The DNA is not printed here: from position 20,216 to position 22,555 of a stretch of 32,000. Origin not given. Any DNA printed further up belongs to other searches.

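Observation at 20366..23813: Three-gene translationally coupled operon led by a Rad50/SMC-like ATPase with an intramolecular four-Cys zinc ribbon in its coiled coil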

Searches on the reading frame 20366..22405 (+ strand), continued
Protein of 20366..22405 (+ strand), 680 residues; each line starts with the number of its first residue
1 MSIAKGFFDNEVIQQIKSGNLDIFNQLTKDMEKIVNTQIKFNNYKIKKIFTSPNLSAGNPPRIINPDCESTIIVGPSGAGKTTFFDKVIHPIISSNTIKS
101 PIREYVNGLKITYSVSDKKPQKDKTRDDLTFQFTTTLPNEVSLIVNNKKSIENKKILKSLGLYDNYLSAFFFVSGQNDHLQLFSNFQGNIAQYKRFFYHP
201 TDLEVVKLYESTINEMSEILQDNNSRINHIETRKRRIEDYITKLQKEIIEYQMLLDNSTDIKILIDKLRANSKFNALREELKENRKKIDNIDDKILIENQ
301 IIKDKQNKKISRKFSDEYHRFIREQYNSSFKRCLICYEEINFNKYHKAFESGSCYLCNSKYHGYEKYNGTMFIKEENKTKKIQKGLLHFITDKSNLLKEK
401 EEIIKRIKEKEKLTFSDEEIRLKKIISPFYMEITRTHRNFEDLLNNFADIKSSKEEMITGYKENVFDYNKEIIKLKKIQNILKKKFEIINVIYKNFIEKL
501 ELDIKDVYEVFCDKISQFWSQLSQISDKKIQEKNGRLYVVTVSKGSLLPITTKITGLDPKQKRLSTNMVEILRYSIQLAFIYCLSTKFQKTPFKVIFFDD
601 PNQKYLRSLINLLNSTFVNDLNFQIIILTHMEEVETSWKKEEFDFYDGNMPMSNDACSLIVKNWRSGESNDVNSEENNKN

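Call 88: search_dna_similar(query=L005:1638-3509:+, collection=phages, mode=protein, max_evalue=1, max_rows=20)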
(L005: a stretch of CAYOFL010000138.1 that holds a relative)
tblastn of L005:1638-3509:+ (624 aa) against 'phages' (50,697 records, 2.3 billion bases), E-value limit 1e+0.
Records with a match: 1; places in all: 1; records where one place covers at least 80% of the query: 0.
Best place of each record, by identity: <60% 1.
By first word of the organism name: Erysipelothrix 1.
By host as written in the record: Erysipelothrix rhusiopathiae ZJ 1.
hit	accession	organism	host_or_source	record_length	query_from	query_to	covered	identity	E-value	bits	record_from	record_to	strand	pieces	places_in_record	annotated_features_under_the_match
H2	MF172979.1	Erysipelothrix phage phi1605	Erysipelothrix rhusiopathiae ZJ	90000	324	478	25%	28.2%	2e-1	41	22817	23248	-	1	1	RecD-like DNA helicase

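Call 89: get_annotated_region(hit=H1, flank=6000)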
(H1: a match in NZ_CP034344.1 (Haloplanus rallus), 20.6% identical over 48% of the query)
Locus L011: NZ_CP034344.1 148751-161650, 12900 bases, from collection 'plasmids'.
description: Haloplanus rallus strain MBLA0036 plasmid pMBLA003601, complete sequence
organism: Haloplanus rallus (NCBI taxid 1816183)
taxonomy: Archaea; Euryarchaeota; Halobacteria; Halobacteriales; Haloferacaceae; Haloplanus; Haloplanus rallus
host: -; source: cell culture,Non-purified solar salt; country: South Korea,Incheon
typing (MOB-suite, as given by PLSDB): non-mobilizable; mating-pair formation MPF_T
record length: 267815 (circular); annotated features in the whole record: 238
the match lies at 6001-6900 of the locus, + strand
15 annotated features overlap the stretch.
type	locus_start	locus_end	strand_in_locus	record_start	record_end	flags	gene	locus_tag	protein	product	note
CDS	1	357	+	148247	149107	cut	-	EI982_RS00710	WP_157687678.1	DNA-binding protein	-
CDS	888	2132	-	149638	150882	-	-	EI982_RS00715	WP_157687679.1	hypothetical protein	-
CDS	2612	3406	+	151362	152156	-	-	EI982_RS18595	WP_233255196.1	hypothetical protein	-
CDS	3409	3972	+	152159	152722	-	-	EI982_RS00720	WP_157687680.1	hypothetical protein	-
CDS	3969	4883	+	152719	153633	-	-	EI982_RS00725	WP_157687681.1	hypothetical protein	-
CDS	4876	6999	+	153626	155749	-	-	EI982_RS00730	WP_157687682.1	AAA family ATPase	GO:0006302 - double-strand break repair [Evidence IEA]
CDS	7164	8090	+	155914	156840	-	-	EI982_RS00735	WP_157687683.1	transcription initiation factor IIB family protein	-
CDS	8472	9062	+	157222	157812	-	-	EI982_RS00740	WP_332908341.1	hypothetical protein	-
CDS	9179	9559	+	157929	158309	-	-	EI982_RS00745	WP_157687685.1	hypothetical protein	-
CDS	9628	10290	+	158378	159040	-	-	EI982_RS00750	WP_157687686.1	DUF6735 family protein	-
CDS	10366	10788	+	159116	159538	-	-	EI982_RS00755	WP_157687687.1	hypothetical protein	-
CDS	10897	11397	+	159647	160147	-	-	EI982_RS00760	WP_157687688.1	hypothetical protein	-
CDS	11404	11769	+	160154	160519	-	-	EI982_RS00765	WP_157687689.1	hypothetical protein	-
CDS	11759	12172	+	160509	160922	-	-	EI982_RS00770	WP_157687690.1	hypothetical protein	-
CDS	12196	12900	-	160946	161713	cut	-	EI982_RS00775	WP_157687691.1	hypothetical protein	-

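Call 93: search_protein_families(library=padloc, proteins=[L011:2612-3403:+, L011:3409-3969:+, L011:3969-4880:+, L011:4876-6996:+, L011:888-2129:-], max_evalue=1)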
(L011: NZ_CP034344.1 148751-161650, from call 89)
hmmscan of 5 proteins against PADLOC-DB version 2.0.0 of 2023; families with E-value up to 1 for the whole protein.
L011:2612-3403:+ (264 aa): 0 families

L011:3409-3969:+ (187 aa): 0 families

L011:3969-4880:+ (304 aa): 0 families

L011:4876-6996:+ (707 aa): 66 families (the best 25 are shown)
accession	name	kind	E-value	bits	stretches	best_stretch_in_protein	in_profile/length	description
PDLC03859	LmuB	-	5.4e-37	126.3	1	66-676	17-585/611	-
PDLC03864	LmuB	-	2.2e-23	80.7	2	266-567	257-532/657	-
PDLC03863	LmuB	-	2.7e-22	77.2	2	247-677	191-581/610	-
PDLC03862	LmuB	-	3.1e-16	56.9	1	222-567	181-502/643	-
PDLC02747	PbeC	-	1.6e-14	51.7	2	254-565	203-517/632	PbeC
PDLC00262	LmuB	-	3.4e-13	47.3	2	436-678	334-557/588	AAA ATPase domain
PDLC02723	PbeC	-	2.6e-12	44.1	1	204-673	150-618/618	PbeC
PDLC03860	LmuB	-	1e-11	42.1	2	276-682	188-527/565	-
PDLC02732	PbeC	-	2.8e-11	40.8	1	207-678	151-622/625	PbeC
PDLC02709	PbeC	-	5.7e-11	39.7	1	245-620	221-570/661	PbeC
PDLC02730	PbeC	-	8.8e-11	39.3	2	257-678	213-633/651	PbeC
PDLC03865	LmuB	-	1.1e-09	35.2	2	237-559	369-660/1007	-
PDLC02714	PbeC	-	1.6e-09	35.2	2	237-352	350-460/651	PbeC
PDLC00551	JetC2|JetC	-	2.1e-09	33.8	2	427-561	878-1013/1365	DUF3584 domain; MukB-like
PDLC00259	LmuB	-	6.3e-09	33.2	2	436-675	334-555/588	AAA ATPase domain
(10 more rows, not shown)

L011:888-2129:- (413 aa): 1 family
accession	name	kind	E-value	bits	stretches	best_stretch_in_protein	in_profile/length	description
PDLC03859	LmuB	-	0.02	12.1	1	238-302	292-342/611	-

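Call 94: search_protein_families(library=pfam, proteins=[L011:2612-3403:+, L011:3409-3969:+, L011:3969-4880:+, L011:4876-6996:+, L011:888-2129:-], max_evalue=1)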
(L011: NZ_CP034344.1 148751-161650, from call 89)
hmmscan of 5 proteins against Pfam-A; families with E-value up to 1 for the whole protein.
L011:2612-3403:+ (264 aa): 1 family
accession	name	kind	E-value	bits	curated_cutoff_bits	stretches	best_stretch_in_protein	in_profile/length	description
PF20990.2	DUF2207_C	-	0.68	10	33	0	12-69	131-191/247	Predicted membrane protein (DUF2207) C-terminal domain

L011:3409-3969:+ (187 aa): 0 families

L011:3969-4880:+ (304 aa): 2 families
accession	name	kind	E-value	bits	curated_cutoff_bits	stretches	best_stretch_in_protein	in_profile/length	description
PF22675.2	KH-I_KHDC4-BBP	-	0.15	12.4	30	1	266-299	18-51/76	KHDC4/BBP-like, KH-domain type I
PF06819.16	Arc_PepC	-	0.18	12.5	23.4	1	53-90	18-55/110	Archaeal Peptidase A24 C-terminal Domain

L011:4876-6996:+ (707 aa): 31 families (the best 25 are shown)
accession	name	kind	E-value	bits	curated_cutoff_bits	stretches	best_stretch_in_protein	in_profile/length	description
PF02463.25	SMC_N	-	1.3e-05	25.2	40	1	51-96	2-48/220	RecF/RecN/SMC N terminal domain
PF13476.12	AAA_23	-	2.3e-05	25.5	27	1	55-325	3-192/201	AAA domain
PF10186.14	ATG14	-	3.9e-05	23.3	33.2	1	397-562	13-137/347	Vacuolar sorting 38 and autophagy-related subunit 14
PF08614.16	ATG16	-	4.1e-05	24.3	33.7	1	426-513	77-166/200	Autophagy protein 16 (ATG16)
PF13175.12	AAA_15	-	6.8e-05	23.1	32.1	1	51-93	3-44/374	AAA ATPase domain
PF13166.12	AAA_13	-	0.0001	21.6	36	1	394-521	254-378/713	AAA domain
PF20492.3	ERM_helical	-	0.00084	19.8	40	1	429-511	33-117/120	Ezrin/radixin/moesin, alpha-helical domain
PF04423.19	Rad50_zn_hook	-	0.01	16.1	24.3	2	393-412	18-36/52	Rad50 zinc hook motif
PF19962.4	EAD9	-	0.02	15.1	25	1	444-469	36-61/62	Effector-associated domain 9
PF09762.14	CCDC93_CC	-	0.027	14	30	2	256-371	100-211/429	CCDC93 coiled-coil domain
PF13481.12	AAA_25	-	0.029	14.4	27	0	306-368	78-140/195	AAA domain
PF13555.12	AAA_29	-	0.042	14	27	1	51-93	1-43/61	P-loop containing region of AAA domain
PF05791.16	Bacillus_HBL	-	0.054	13.8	29.1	1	439-516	100-176/177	Bacillus haemolytic enterotoxin (HBL)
PF16824.11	CBM_26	-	0.084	13.5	26.6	1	304-342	41-79/125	C-terminal carbohydrate-binding module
PF14447.12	Prok-RING_4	-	0.085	13.2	27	0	375-387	32-44/46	Prokaryotic RING finger family 4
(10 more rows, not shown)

L011:888-2129:- (413 aa): 2 families
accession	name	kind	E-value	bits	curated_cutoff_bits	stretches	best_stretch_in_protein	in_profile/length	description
PF14279.12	HNH_5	-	0.027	14.8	27.5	0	50-64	31-45/56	HNH endonuclease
PF07609.16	DUF1572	-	0.21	11.8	23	0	108-162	76-130/163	Protein of unknown function (DUF1572)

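Call 101: search_solved_structures(query=L011:4876-6996:+, max_evalue=1)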
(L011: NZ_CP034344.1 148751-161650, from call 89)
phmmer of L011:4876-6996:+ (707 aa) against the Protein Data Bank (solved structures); distinct sequences matched with E-value up to 1: 15.
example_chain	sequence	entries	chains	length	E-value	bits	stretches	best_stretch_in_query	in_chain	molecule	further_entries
2o5v_A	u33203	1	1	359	0.0034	19.1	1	48-176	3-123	DNA replication and repair protein recF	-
1e69_A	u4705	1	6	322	0.0043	18.8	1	50-95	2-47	CHROMOSOME SEGREGATION SMC PROTEIN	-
5xg2_A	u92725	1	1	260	0.011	17.5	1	443-508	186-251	Chromosome partition protein Smc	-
3qf7_A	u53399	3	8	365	0.045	15.4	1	53-98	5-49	Rad50 | Probable DNA double-strand break repair Rad50 ATPase,Probable DNA double-strand break repa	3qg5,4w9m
4ltb_A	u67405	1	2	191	0.057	15.1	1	443-509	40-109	Tripartite motif-containing 25 variant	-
5nt1_A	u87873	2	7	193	0.058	15.1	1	443-509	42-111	E3 ubiquitin/ISG15 ligase TRIM25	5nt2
6zz6_A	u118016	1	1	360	0.058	15.1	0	50-98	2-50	Structural maintenance of chromosomes protein 1,Structural maintenance of chromosomes prot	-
3tho_A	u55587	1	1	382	0.067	14.9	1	50-98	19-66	Probable DNA double-strand break repair Rad50 ATPase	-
6fln_A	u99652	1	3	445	0.23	13.1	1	443-510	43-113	E3 ubiquitin/ISG15 ligase TRIM25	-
4cfg_A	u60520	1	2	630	0.42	12.2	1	443-510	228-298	E3 UBIQUITIN/ISG15 LIGASE TRIM25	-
8roc_A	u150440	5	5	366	0.45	12.2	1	54-114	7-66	Structural maintenance of chromosomes protein 1A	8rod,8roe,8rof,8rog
2etn_A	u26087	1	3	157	0.59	11.7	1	435-494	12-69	anti-cleavage anti-GreA transcription factor Gfh1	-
8ro6_A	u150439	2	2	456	0.83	11.3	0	54-114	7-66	Structural maintenance of chromosomes protein 1A (SMC1A)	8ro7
5vmm_E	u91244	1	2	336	0.86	11.2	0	509-562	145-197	Iron-regulated cell wall-anchored protein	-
2eul_A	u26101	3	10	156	0.92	11.1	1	435-496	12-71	anti-cleavage anti-GreA transcription factor Gfh1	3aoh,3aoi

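Call 103: search_protein_families(library=phrogs, proteins=[window:20366-22405:+, L007:7997-8536:+, L007:8545-9396:+], max_evalue=1)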
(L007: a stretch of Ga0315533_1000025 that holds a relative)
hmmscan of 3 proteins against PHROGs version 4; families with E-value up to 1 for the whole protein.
window:20366-22405:+ (680 aa): 2 families
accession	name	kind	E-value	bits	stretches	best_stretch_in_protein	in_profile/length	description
phrog_4372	-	tail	0.67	8.2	1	378-544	473-619/1681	tail length tape measure protein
phrog_31732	-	unknown function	0.77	10.8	0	219-268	17-64/125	-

L007:7997-8536:+ (180 aa): 1 family
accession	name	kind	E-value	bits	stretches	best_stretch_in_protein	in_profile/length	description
phrog_7500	-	unknown function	0.046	14.5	1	5-49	5-48/53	-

L007:8545-9396:+ (284 aa): 0 families

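Call 111: list_cluster_members(proteins=[L007:1668-2588:-, L007:129-1457:+, L007:4831-5274:-, L008:1883-5530:+, L008:9658-10713:-, L015:1242-3182:+, L013:5782-6660:-, L001:4631-6931:+, L009:4103-5119:-, L009:1937-3148:+])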
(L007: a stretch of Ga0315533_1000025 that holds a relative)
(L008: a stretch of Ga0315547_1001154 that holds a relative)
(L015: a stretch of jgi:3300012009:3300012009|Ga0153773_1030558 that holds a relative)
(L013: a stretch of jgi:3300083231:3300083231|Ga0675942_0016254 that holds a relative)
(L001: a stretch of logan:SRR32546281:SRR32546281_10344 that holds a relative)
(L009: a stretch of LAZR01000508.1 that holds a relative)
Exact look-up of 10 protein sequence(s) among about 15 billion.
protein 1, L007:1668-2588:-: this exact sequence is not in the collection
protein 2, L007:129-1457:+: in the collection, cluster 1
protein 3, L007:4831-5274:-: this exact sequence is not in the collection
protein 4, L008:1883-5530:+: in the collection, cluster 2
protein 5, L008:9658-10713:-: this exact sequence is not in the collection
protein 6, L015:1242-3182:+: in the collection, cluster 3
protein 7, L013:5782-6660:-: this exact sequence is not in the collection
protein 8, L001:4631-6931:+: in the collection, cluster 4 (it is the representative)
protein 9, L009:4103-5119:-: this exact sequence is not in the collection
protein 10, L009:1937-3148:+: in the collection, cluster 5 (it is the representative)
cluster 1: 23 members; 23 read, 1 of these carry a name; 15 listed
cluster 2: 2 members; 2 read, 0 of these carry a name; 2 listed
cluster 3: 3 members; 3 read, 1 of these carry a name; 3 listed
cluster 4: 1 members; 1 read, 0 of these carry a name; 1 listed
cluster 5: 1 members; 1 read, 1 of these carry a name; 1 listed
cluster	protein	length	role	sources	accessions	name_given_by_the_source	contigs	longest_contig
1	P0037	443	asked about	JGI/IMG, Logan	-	-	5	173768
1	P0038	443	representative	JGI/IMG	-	-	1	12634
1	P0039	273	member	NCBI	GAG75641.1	unnamed protein product, partial [marine sediment metagenome]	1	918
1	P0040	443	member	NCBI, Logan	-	-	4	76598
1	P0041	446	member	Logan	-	-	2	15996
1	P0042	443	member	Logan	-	-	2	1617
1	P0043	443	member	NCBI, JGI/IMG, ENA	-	-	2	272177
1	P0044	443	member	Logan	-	-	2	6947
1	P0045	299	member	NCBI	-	-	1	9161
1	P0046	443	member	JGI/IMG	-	-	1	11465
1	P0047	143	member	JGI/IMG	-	-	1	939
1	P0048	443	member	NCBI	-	-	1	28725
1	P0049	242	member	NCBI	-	-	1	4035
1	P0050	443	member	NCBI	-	-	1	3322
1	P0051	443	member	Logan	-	-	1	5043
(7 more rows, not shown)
